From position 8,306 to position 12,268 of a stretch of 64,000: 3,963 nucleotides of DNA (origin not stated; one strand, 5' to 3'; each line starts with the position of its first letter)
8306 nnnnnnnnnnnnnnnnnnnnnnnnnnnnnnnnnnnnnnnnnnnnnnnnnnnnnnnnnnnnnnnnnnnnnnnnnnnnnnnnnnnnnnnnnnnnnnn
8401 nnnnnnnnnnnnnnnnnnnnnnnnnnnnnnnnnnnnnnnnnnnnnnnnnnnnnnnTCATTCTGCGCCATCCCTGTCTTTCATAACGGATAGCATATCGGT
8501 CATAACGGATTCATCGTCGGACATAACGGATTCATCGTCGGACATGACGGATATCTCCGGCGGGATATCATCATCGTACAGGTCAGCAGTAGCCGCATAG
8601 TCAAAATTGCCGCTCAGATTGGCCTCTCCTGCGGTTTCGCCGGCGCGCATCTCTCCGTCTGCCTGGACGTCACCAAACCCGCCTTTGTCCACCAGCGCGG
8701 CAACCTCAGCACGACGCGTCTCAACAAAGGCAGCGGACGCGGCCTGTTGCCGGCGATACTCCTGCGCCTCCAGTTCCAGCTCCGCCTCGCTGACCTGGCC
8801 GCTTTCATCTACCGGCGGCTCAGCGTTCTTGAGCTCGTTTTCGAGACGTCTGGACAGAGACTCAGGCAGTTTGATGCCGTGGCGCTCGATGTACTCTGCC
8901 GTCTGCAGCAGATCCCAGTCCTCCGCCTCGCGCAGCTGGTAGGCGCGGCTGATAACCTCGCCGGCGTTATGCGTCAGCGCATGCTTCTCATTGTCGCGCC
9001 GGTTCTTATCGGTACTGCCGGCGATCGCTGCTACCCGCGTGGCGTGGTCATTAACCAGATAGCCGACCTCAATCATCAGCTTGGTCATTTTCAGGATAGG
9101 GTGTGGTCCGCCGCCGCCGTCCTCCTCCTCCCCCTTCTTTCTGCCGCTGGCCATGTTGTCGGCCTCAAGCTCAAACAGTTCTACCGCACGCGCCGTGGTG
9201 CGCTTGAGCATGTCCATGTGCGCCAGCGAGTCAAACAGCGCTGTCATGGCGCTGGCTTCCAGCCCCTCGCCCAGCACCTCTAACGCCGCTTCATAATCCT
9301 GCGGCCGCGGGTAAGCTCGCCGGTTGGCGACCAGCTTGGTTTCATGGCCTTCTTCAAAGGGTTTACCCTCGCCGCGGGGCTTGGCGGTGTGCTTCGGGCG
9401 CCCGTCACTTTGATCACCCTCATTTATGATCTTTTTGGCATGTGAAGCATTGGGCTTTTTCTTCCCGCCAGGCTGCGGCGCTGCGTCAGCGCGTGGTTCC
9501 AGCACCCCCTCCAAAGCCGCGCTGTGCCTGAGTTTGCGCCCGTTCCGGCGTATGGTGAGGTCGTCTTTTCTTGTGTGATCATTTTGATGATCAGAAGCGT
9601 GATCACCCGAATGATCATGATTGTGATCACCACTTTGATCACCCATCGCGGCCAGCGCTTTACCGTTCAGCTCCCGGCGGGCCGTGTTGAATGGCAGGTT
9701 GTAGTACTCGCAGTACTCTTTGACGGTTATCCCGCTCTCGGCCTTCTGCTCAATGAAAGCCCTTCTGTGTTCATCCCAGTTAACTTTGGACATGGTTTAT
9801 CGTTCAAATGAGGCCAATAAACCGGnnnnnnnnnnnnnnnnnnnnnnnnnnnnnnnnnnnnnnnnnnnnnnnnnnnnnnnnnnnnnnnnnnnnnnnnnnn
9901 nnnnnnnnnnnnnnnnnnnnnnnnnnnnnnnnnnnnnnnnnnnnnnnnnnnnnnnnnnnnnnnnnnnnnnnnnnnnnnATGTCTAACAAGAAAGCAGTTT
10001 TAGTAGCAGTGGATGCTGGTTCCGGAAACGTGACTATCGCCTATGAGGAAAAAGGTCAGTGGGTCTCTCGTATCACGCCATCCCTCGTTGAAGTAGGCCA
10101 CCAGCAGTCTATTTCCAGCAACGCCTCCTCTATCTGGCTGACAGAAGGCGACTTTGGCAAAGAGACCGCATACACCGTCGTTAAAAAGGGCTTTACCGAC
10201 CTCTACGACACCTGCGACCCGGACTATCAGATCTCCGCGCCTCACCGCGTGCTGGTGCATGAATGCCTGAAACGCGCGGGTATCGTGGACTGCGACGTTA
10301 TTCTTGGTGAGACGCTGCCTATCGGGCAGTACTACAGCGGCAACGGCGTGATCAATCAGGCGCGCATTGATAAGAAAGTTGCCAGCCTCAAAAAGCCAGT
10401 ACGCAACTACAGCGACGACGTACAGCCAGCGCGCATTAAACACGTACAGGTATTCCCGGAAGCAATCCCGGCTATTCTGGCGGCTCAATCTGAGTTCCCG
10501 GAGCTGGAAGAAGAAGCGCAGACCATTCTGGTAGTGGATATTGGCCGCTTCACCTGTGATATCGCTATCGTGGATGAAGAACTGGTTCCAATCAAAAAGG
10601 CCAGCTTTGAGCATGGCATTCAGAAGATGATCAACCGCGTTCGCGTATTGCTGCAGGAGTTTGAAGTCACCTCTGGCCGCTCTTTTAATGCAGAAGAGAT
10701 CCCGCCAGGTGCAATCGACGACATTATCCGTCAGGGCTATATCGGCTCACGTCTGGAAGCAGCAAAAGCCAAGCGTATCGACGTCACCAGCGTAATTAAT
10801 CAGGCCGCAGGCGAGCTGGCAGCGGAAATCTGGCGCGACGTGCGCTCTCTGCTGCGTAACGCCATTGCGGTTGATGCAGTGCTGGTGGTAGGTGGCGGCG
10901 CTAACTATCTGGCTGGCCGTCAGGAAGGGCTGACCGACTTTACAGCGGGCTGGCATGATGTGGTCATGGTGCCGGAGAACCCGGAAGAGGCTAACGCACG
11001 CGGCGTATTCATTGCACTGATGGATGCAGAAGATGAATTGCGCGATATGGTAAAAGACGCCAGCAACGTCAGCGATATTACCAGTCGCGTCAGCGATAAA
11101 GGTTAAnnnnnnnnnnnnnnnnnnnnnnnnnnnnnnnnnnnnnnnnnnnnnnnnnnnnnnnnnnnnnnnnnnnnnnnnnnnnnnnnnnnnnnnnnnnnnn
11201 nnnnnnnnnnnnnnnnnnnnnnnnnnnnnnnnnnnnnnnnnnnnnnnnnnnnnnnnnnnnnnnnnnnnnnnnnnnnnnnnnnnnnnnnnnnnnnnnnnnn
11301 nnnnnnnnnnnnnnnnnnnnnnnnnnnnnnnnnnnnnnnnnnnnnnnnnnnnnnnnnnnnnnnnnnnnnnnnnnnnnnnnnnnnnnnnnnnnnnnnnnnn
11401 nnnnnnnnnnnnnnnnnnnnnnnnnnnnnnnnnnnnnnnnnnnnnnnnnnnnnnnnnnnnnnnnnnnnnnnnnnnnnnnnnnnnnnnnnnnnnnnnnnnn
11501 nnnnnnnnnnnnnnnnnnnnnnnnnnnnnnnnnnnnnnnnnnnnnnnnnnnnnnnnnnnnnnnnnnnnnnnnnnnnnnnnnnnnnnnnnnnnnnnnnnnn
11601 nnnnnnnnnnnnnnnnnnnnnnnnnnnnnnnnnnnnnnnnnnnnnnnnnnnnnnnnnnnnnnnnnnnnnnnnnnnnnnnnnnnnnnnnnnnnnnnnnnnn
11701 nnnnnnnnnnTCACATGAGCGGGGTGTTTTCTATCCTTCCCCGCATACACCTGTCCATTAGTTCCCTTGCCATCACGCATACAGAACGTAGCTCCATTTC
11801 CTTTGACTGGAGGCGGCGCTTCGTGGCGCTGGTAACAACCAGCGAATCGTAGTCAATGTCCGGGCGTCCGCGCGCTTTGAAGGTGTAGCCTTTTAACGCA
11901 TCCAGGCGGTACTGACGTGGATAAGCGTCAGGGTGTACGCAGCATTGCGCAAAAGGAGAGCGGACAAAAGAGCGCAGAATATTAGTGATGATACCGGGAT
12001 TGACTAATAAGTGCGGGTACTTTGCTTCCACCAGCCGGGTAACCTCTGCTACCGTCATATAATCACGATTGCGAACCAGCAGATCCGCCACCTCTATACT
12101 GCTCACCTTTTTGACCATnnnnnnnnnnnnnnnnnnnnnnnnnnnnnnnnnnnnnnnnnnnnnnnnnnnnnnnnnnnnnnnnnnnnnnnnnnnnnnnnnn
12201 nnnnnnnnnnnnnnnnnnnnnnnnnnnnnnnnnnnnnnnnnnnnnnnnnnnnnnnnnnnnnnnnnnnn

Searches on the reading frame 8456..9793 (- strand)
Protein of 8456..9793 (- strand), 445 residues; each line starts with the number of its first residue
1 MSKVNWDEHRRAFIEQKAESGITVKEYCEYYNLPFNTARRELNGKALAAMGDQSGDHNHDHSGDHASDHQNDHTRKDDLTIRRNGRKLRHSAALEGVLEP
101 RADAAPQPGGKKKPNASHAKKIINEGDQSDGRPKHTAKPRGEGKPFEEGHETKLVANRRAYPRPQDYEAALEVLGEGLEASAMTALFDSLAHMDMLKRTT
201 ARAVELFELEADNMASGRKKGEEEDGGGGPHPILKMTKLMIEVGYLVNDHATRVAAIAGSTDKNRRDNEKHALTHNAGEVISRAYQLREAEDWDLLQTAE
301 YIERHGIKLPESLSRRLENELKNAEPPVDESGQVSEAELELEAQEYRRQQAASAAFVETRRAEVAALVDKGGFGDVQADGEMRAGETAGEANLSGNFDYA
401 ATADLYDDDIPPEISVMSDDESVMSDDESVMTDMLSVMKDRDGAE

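Call 106: find_related_loci(query=window:8456-9793:-, collection=viral_contigs, flank=10000)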
Query window:8456-9793:- (445 aa) in viral_contigs; peptide patterns used: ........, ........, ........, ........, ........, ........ (x = any residue, [..] = any of these).
39 stretches matched a pattern; 20 encode a relative of the query (tblastn E <= 1e-3); 19 distinct loci.
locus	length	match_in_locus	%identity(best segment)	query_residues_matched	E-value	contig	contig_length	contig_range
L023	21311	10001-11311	96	1-445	0e+0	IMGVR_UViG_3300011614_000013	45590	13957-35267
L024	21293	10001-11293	92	1-445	0e+0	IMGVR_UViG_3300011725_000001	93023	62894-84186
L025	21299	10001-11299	85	1-432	0e+0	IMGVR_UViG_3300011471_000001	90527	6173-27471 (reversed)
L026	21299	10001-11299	84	1-432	0e+0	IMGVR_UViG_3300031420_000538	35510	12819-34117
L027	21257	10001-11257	84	1-417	0e+0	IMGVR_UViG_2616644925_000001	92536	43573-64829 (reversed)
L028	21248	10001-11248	84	1-417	0e+0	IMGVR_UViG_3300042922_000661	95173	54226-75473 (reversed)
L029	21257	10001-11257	84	1-417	0e+0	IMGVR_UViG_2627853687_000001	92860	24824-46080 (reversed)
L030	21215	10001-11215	85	1-406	0e+0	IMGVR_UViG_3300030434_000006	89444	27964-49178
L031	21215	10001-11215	85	1-406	0e+0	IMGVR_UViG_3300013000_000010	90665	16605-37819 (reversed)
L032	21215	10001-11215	86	1-406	0e+0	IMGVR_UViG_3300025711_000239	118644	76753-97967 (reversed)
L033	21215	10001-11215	86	1-406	0e+0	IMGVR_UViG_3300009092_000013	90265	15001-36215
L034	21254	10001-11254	83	1-417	0e+0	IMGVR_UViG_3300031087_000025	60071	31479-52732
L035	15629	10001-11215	85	1-406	0e+0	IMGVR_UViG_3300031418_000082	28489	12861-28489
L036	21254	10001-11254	83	1-417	0e+0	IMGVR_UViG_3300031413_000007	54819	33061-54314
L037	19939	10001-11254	82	1-417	0e+0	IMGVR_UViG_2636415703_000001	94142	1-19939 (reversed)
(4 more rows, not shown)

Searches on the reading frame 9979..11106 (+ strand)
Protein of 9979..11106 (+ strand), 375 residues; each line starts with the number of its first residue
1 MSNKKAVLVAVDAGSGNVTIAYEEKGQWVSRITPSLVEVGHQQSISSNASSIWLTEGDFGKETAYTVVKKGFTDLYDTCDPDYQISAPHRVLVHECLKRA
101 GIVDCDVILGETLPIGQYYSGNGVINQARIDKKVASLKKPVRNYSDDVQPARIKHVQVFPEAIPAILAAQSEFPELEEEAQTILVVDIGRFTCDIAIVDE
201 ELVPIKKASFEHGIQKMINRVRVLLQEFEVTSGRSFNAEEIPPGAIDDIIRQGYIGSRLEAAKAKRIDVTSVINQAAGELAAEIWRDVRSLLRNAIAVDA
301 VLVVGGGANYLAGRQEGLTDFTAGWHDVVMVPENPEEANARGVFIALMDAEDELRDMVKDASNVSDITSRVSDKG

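Call 122: search_protein_families(library=phrogs, proteins=[window:9979-11106:+], max_evalue=0.001)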
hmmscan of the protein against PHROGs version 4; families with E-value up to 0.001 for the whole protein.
window:9979-11106:+ (375 aa): 1 family
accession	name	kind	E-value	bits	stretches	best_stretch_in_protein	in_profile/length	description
phrog_691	-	DNA, RNA and nucleotide metabolism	4.8e-36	125.6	1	6-349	3-324/329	partition protein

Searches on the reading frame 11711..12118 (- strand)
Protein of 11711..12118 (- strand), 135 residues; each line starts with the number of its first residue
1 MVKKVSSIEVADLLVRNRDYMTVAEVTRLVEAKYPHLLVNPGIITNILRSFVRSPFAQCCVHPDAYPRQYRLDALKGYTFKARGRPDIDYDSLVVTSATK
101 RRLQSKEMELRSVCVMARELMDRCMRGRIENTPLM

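Call 122: search_protein_families(library=phrogs, proteins=[window:11711-12118:-], max_evalue=0.001)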
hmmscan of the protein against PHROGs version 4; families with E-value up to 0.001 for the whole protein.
window:11711-12118:- (135 aa): 1 family
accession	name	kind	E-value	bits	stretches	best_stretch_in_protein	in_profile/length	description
phrog_1704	-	transcription regulation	1e-44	153.5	1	2-133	15-144/148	Lpa-like transcriptional activator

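Call 125: search_dna_similar(query=window:11711-12118:-, collection=phages, mode=protein, max_rows=8, max_evalue=0.00001)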
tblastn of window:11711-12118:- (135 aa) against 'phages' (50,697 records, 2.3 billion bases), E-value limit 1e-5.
Records with a match: 3; places in all: 3; records where one place covers at least 80% of the query: 3.
Best place of each record, by identity: <60% 3.
By first word of the organism name: Escherichia 3.
By host as written in the record: Escherichia coli C600 2; - 1.
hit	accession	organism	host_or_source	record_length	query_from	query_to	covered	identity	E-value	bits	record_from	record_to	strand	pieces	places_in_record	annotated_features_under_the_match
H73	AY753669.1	Escherichia phage D6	-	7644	1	128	95%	39.8%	9e-24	100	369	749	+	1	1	lpa: late promoter activating protein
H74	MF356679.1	Escherichia phage D6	Escherichia coli C600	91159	1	128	95%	39.8%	9e-24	100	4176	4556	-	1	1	late gene transcriptional activator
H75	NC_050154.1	Escherichia phage D6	Escherichia coli C600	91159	1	128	95%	39.8%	9e-24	100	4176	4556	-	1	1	Lpa-like transcriptional activator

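Call 127: get_annotated_region(hit=H74, flank=600)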
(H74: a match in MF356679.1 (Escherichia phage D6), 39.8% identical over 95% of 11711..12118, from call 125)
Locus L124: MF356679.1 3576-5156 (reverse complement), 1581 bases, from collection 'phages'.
description: Escherichia phage D6, complete genome.
organism: Escherichia phage D6 (NCBI taxid 2014434)
taxonomy: Viruses; Duplodnaviria; Heunggongvirae; Uroviricota; Caudoviricetes
host: Escherichia coli C600; source: -; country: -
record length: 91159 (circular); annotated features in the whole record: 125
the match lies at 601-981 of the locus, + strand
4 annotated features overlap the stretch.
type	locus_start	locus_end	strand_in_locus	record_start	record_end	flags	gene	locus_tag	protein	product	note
CDS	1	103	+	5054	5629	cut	-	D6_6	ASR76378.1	hypothetical protein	orf6 protein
CDS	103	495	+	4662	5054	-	-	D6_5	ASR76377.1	hypothetical protein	orf5 protein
CDS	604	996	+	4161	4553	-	-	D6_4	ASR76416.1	late gene transcriptional activator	similar to P1 gene lpa; orf4 protein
CDS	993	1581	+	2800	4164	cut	-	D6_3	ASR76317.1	terminase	similar to P1 gene pacA; orf3 protein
